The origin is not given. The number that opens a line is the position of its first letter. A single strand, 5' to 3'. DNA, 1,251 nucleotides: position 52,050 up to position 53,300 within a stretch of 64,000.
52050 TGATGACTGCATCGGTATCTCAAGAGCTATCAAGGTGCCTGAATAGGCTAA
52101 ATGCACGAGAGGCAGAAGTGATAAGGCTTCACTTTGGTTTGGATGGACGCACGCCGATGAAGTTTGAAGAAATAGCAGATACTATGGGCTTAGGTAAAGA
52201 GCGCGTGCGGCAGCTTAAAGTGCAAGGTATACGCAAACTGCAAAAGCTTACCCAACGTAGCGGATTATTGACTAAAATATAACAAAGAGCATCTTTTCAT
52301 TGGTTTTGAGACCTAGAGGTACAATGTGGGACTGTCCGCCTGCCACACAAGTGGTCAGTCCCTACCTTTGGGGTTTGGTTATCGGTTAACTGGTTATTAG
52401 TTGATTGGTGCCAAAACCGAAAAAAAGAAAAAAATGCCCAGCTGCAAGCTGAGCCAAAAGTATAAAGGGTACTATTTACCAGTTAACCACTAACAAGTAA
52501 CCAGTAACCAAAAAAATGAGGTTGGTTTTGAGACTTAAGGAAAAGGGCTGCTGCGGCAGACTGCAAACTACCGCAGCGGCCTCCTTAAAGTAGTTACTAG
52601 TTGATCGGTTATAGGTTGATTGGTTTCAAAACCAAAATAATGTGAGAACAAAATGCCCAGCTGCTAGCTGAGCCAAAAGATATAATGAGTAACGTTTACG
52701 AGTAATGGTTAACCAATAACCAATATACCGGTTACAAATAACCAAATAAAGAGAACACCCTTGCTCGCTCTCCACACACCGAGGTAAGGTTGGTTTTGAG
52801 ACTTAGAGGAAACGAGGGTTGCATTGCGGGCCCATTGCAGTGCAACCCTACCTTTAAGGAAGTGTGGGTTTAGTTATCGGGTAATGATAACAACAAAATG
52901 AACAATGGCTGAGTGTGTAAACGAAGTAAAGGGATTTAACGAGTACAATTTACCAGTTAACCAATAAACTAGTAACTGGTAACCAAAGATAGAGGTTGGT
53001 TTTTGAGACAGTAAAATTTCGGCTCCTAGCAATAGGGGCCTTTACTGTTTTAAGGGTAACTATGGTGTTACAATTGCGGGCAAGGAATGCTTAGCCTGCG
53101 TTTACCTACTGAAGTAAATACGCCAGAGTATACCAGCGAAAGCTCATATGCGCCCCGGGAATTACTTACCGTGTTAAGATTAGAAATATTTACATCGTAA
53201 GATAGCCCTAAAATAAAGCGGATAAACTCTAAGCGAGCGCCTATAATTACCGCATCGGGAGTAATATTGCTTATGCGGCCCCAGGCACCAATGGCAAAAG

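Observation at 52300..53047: Four tandem structured units in a convergent intergenic region: conserved 15-mer plus hairpins with different stem sequences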

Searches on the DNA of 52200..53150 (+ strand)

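Call 5: search_rna_families(source=window, start=52200, end=53150, threshold=evalue, max_evalue=10, show_alignments=4)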
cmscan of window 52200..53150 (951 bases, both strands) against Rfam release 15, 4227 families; matches with E-value up to 10: 10.
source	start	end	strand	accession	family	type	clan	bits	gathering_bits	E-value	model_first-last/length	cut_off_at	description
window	52544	52583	-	RF00811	mir-84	Gene; miRNA;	-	25.8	60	0.0012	1-75/75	no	mir-84 microRNA precursor family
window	52430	52507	-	RF02877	NmsRb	Gene; sRNA;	-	24.6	52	0.21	1-91/91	no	Neisseria metabolic switch regulator b (RcoF1/NgncR163)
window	52344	52434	+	RF01815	rpsB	Gene; sRNA;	-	21.6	40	0.072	1-132/132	no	rpsB sRNA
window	52368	52504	+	RF04069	MIR6135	Gene; miRNA;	-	20.5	99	1.8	1-122/122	no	MIR6135 microRNA precursor family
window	52427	52533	-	RF02846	Ref84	Gene; antisense;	-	20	52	9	1-87/87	no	Enterococcus sRNA 84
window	52428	52481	-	RF02399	NsiR1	Gene; sRNA;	-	19.6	39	0.35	1-60/60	no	Nitrogen stress-induced RNA 1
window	52732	52753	+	RF01359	CRISPR-DR46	Gene; CRISPR;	-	17.8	50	9.9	1-38/38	no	CRISPR RNA direct repeat element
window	52538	52575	+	RF01074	RF_site1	Cis-reg; frameshift_element;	-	17.1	40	3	1-40/40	no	Putative RNA-dependent RNA polymerase ribosomal frameshift site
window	52814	52850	+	RF00667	mir-33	Gene; miRNA;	-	16.4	50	1.2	1-69/69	no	mir-33 microRNA precursor family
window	52956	53045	+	RF02766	Ysr49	Gene; sRNA;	-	14.3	95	6.8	1-124/124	no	Yersinia sRNA 49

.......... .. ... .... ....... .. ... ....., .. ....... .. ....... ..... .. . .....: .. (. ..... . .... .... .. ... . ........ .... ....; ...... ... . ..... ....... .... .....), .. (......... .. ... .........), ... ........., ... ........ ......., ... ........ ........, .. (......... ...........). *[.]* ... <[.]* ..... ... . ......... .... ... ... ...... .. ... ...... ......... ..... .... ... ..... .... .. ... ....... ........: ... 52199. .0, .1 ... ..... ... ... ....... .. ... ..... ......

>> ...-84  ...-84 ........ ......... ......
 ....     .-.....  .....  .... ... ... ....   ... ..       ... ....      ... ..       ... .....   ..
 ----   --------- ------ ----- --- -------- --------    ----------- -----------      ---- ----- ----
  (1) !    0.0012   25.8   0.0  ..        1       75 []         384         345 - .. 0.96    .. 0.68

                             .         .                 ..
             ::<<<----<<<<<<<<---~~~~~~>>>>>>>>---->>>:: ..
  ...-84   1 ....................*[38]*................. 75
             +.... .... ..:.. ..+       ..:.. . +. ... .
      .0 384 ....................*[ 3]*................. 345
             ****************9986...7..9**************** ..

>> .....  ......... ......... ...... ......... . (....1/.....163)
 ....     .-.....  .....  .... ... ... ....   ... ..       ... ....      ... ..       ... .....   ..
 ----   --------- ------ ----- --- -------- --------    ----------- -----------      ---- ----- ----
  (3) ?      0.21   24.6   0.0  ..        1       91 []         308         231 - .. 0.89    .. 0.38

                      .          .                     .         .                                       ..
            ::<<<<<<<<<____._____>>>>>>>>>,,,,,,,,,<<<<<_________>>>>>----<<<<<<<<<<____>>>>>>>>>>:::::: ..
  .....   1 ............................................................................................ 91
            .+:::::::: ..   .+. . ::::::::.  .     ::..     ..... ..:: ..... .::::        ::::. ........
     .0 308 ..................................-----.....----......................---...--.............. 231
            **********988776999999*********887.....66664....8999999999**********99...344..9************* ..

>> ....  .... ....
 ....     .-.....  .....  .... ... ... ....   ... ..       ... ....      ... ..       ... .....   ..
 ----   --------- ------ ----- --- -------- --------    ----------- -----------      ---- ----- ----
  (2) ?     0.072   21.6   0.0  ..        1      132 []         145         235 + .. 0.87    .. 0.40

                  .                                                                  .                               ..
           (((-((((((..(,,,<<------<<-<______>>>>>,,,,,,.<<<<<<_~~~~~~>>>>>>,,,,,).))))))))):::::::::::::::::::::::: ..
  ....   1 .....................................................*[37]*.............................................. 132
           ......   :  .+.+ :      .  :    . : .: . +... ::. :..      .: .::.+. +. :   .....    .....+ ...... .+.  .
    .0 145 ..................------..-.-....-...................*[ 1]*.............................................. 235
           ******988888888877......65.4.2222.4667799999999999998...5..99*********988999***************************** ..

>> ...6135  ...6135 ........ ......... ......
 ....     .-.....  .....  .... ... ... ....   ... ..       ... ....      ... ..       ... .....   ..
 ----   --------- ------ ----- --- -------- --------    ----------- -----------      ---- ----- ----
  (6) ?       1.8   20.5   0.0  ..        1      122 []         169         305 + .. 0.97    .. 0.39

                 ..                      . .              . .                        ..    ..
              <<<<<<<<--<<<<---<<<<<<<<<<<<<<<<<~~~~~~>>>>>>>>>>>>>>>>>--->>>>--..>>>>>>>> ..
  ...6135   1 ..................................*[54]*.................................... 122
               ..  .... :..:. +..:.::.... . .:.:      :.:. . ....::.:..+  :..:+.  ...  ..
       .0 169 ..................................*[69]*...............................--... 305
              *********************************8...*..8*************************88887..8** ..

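Call 47: build_rna_model(alignment_id=A2, structure=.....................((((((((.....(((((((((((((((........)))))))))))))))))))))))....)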
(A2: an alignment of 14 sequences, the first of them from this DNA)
Model R1 built from alignment A2 (14 sequences, 84 columns); structure: as given.
model positions 81; base pairs 23; branch points 0; effective number of sequences 2.21; information 0.7 bits per position. Calibrated on 0.2 Mb of random sequence (short: E-values are rough).
structure used (alignment columns):
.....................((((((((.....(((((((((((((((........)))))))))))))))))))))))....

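Call 48: search_with_rna_model(model_id=R1, sources=[window, L017, L065, L067, L071, L084, L093, L099, L124, L128, L133, L143, L149, L173, L174, L180, L181, L182, L183, L184, L185, L186, L187], max_evalue=1, make_alignment=true)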
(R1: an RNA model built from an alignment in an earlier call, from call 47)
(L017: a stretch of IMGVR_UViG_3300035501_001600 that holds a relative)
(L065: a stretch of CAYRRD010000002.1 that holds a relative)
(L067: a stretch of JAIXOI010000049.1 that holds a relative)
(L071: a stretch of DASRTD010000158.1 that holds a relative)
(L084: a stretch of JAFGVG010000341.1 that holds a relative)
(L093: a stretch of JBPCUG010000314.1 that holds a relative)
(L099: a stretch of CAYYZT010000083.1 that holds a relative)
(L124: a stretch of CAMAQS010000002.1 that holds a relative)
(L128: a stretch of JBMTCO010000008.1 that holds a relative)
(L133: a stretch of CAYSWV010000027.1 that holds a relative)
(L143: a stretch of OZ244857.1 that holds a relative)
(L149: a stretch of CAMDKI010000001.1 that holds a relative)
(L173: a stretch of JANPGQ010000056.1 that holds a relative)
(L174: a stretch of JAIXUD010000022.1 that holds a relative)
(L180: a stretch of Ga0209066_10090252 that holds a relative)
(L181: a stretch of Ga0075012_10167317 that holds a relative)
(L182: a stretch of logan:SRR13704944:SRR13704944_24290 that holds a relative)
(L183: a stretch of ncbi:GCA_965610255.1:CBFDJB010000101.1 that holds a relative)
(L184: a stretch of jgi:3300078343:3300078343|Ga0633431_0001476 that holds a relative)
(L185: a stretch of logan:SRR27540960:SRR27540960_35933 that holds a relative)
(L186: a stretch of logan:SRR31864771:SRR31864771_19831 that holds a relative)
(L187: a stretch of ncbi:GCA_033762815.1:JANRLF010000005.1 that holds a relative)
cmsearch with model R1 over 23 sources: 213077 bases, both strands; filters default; matches with E-value up to 1: 59.
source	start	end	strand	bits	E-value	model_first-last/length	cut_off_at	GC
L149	575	655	+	99.6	2.2e-16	1-81/81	no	0.52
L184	5066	5146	+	98.9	2.9e-16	1-81/81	no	0.48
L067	982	1062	+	98.1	4.2e-16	1-81/81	no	0.53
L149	735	815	+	98.1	4.2e-16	1-81/81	no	0.53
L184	5227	5307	+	97.6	5.2e-16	1-81/81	no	0.46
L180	22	102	+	91.6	6.9e-15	1-81/81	no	0.48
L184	5388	5465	+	89.1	2e-14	1-81/81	no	0.5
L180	372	449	+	88.9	2.2e-14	1-81/81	no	0.51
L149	895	972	+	88.7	2.4e-14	1-81/81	no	0.5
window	52514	52592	+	88.1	3.1e-14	1-81/81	no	0.49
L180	216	293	+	87.8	3.6e-14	1-81/81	no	0.5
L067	1142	1220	+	83.6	2.2e-13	1-81/81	no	0.49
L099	4091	4169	-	81.7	4.8e-13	1-81/81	no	0.54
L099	3825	3904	-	79.7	1.1e-12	1-81/81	no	0.55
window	52782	52861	+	66.1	3.9e-10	1-81/81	no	0.49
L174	2590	2671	+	64.7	7.2e-10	1-81/81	no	0.54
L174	2413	2491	+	61.8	2.5e-09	1-81/81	no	0.49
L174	2005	2089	+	58.3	1.1e-08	1-81/81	no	0.45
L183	5357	5443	+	57.8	1.4e-08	1-81/81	no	0.51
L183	6011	6092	+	56.4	2.5e-08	1-81/81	no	0.51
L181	1268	1353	+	54.8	5.1e-08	1-81/81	no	0.48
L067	682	768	+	51.8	1.8e-07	1-81/81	no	0.48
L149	284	369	+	48.9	6.2e-07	1-81/81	no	0.49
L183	5563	5650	+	47.5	1.2e-06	1-81/81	no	0.49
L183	5176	5259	+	46.3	2e-06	1-81/81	no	0.49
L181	1560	1597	+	44.7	3.9e-06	1-38/81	3'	0.42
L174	1791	1877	+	43.2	7.3e-06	1-81/81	no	0.49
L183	5806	5892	+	43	8.1e-06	1-81/81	no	0.51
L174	2227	2309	+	42.5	1e-05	1-81/81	no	0.52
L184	4874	4960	+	42.4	1e-05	1-81/81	no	0.47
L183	4970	5055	+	40.1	2.8e-05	1-81/81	no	0.52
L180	538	595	+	35.7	0.00019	1-81/81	no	0.43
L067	1336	1393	+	35.5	0.00021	1-81/81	no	0.4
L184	5578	5635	+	35.2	0.00023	1-81/81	no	0.38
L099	4289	4376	-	35.1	0.00024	1-81/81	no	0.58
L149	1088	1145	+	34.9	0.00026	1-81/81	no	0.43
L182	4873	4960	+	31.1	0.0013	1-81/81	no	0.43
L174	2772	2828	+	31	0.0014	1-81/81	no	0.44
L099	3632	3687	-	28.2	0.0047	1-81/81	no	0.48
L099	3832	3873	+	26.4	0.01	29-70/81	no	0.71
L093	2460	2513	+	23.8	0.031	1-81/81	no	0.35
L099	4097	4138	+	22.9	0.045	29-70/81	no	0.69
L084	1397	1423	-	22.2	0.061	1-81/81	no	0.33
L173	2810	2866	-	21.8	0.073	1-81/81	no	0.37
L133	5889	5968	+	21.5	0.084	1-81/81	no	0.54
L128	3761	3796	+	20.9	0.11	1-81/81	no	0.36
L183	6201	6262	+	20.8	0.11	1-81/81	no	0.44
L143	779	854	+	20.3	0.14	1-81/81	no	0.37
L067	999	1082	-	19.6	0.19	1-81/81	no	0.51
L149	596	651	-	19.4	0.2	22-77/81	no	0.59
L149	756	811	-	19.2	0.22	22-77/81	no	0.61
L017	46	75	+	18.9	0.26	1-81/81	no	0.43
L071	3860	3887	-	18.4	0.31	1-81/81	no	0.54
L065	3968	4005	+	16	0.88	1-81/81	no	0.45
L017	964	993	+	15.8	0.98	1-81/81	no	0.47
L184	5087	5142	-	15.7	1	22-77/81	no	0.5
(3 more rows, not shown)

Alignment A3: 59 matches aligned to the model, 147 columns, each read 5' to 3' on its own strand. Consensus structure (alignment columns), stored with it:
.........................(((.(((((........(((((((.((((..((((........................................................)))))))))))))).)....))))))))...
